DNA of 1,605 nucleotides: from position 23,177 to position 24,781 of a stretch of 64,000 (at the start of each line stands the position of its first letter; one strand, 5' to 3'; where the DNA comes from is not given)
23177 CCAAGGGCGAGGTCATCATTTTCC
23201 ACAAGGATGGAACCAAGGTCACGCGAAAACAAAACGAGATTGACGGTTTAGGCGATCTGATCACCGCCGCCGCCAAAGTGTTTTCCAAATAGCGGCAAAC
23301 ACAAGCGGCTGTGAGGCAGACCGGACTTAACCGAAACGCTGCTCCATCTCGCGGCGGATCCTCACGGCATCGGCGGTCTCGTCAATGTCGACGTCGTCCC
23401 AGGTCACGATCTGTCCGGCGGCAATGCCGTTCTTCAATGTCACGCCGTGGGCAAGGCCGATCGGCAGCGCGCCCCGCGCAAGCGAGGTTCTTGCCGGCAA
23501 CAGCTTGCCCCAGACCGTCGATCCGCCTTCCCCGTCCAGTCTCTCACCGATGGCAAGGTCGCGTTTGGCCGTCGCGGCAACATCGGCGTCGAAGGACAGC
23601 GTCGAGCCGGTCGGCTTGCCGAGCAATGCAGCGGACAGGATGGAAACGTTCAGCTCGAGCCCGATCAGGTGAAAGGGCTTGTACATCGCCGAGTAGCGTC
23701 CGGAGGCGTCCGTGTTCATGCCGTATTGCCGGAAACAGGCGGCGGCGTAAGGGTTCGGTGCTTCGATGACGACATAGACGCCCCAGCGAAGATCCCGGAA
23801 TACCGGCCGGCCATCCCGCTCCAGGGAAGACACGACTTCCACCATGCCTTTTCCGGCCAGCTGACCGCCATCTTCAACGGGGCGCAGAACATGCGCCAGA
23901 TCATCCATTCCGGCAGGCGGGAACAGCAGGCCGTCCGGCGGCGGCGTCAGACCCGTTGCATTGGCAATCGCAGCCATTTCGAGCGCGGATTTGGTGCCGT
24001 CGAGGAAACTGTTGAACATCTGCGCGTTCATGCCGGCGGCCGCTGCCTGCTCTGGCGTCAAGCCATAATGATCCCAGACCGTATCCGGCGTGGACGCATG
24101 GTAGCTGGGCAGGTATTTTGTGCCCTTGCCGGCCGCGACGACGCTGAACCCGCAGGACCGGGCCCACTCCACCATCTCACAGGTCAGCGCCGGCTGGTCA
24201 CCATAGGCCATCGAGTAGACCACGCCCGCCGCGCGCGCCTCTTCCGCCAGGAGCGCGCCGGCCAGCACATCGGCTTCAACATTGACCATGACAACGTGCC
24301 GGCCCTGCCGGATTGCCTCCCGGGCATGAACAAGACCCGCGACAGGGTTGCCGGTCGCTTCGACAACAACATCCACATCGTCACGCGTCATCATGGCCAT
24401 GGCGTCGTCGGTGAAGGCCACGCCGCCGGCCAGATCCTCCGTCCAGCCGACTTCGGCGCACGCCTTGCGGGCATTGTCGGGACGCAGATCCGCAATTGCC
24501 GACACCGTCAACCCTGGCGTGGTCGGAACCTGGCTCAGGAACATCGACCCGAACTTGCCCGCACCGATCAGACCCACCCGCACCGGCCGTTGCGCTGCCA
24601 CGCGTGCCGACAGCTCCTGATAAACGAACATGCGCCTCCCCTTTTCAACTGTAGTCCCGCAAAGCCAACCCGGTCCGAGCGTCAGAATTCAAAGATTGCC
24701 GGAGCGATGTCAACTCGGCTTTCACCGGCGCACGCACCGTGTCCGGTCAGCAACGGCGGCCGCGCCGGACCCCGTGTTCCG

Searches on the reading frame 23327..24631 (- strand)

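Call 7: search_protein_families(library=pfam, proteins=[window:23327-24631:-], max_evalue=1)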
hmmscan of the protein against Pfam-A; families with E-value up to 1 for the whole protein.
window:23327-24631:- (434 aa): 6 families
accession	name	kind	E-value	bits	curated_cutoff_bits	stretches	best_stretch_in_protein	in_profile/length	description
PF21135.2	DRL_cat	-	1.4e-60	204.5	27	1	144-327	1-164/164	Oxidoreductase DRL, catalytic domain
PF03447.22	NAD_binding_3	-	1e-07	33.1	24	1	23-137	1-111/116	Homoserine dehydrogenase, NAD binding domain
PF01408.29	GFO_IDH_MocA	-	5e-07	30.9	24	1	17-115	1-91/120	Oxidoreductase family, NAD-binding Rossmann fold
PF08666.17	SAF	-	1.2e-05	26.2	21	1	352-414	3-62/63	SAF domain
PF02670.22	DXP_reductoisom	-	0.0026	18.9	21.7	1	74-125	78-129/129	1-deoxy-D-xylulose 5-phosphate reductoisomerase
PF00044.30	Gp_dh_N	-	0.19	12.5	31.7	0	17-51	1-35/101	Glyceraldehyde 3-phosphate dehydrogenase, NAD binding domain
